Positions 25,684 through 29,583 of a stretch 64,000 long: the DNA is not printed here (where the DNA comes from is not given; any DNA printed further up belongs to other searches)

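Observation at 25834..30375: carA and carB are one uninterrupted reading frame (fused carbamoyl-phosphate synthase?)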

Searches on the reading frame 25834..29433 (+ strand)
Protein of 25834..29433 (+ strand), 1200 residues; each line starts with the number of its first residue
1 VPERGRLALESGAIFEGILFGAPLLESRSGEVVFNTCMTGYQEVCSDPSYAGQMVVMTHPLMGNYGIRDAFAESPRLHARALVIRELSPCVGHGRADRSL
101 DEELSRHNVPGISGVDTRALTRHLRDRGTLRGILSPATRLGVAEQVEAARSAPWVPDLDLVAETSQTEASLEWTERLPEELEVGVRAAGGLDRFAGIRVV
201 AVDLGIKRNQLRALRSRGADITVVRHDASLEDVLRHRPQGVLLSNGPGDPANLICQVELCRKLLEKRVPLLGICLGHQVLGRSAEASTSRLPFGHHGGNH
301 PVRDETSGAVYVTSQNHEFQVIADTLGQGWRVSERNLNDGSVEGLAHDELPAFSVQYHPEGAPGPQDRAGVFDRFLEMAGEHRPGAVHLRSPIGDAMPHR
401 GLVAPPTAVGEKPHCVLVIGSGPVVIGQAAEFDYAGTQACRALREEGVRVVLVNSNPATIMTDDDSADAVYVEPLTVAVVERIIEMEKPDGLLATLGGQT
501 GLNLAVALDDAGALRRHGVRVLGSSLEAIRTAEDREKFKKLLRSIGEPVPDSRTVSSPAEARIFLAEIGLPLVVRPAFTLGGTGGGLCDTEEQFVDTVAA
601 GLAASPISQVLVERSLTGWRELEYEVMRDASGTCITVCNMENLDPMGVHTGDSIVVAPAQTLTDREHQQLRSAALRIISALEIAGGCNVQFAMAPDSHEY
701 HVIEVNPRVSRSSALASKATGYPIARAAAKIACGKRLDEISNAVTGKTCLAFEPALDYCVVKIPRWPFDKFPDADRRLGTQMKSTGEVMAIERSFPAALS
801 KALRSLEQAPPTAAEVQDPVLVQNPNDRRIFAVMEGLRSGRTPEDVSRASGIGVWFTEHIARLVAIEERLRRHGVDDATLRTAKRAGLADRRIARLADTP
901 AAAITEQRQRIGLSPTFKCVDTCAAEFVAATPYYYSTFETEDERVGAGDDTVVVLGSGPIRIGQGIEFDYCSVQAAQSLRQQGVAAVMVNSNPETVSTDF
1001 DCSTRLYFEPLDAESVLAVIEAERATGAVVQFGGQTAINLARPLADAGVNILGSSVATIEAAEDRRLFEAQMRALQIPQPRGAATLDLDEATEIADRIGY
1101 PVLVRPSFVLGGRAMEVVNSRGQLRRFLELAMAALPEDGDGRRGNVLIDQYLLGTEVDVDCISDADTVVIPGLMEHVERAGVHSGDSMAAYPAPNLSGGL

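Call 44: predict_structure(alignment_id=A1)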
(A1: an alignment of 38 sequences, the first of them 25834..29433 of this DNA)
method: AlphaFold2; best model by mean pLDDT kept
length: 1200 residues; sequences in the alignment: 38
mean_pLDDT: 78.5   pTM: 0.76
mean pLDDT of the five models: 78.5, 77.0, 75.3, 68.4, 66.2
residues with pLDDT >= 90: 403; 70-90: 491; 50-70: 188; < 50: 118
segments of 3 or more residues with pLDDT < 50: 362-365, 383-408, 425-427, 579-583, 648-653, 711-716, 764-785, 789-792, 922-928, 998-1000, 1109-1113, 1177-1200
pLDDT, mean of each block of 10 residues (from residue 1): 86 93 90 77 86 84 71 89 82 78 93 84 85 93 94 88 92 89 79 95 93 94 96 96 92 93 96 95 93 78 88 85 93 92 94 90 57 93 41 27 43 91 57 78 93 79 83 91 97 84 92 95 89 85 89 91 93 71 65 87 76 83 83 79 57 53 72 86 84 81 78 50 80 89 74 62 41 33 45 61 63 71 64 86 82 77 91 92 86 91 92 81 44 76 71 81 65 85 89 59 80 90 92 82 93 85 69 72 82 89 68 65 81 57 70 65 69 53 42 40
secondary structure, 60 per line:
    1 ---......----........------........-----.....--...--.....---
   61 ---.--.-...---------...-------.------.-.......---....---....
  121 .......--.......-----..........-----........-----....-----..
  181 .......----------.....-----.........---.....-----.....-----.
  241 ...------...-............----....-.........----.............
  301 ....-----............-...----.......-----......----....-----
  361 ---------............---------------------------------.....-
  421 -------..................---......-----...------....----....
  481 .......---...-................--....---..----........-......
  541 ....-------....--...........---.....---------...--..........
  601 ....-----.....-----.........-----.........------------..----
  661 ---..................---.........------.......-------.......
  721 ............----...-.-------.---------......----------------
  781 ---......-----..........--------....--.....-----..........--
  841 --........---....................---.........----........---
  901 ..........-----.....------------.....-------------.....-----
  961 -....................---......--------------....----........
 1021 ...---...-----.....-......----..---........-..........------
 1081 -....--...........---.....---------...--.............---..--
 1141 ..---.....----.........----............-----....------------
elements in order (helices of 4 or more, strands of 3 or more residues): E4-9 E14-21 E28-35 H41-45 E53-57 E81-83 H100-106 E110-113 H117-127 E130-136 H142-151 H157-164 E170-173 H179-187 E198-202 H208-216 E220-224 H230-234 E240-243 H254-265 E270-273 H275-283 E288-304 E310-321 E330-336 E342-347 E352-355 H370-381 E415-419 H428-445 E449-454 E469-472 H477-487 E491-493 H495-510 H513-516 H526-533 H535-544 E552-555 H558-568 E572-576 E586-588 H591-604 E610-614 E620-628 E634-642 H664-681 E685-693 E700-706 H714-732 E759-764 E784-789 H795-804 H813-816 H819-823 H829-838 H843-850 H854-873 H877-885 H890-897 H901-910 E916-920 E933-937 E951-955 H962-981 E985-990 E1005-1008 H1013-1023 E1027-1029 H1035-1039 H1041-1046 H1056-1063 H1065-1074 E1082-1085 H1088-1098 E1102-1106 E1116-1118 H1121-1133 E1146-1150 E1155-1163 E1168-1179 H1185-1188
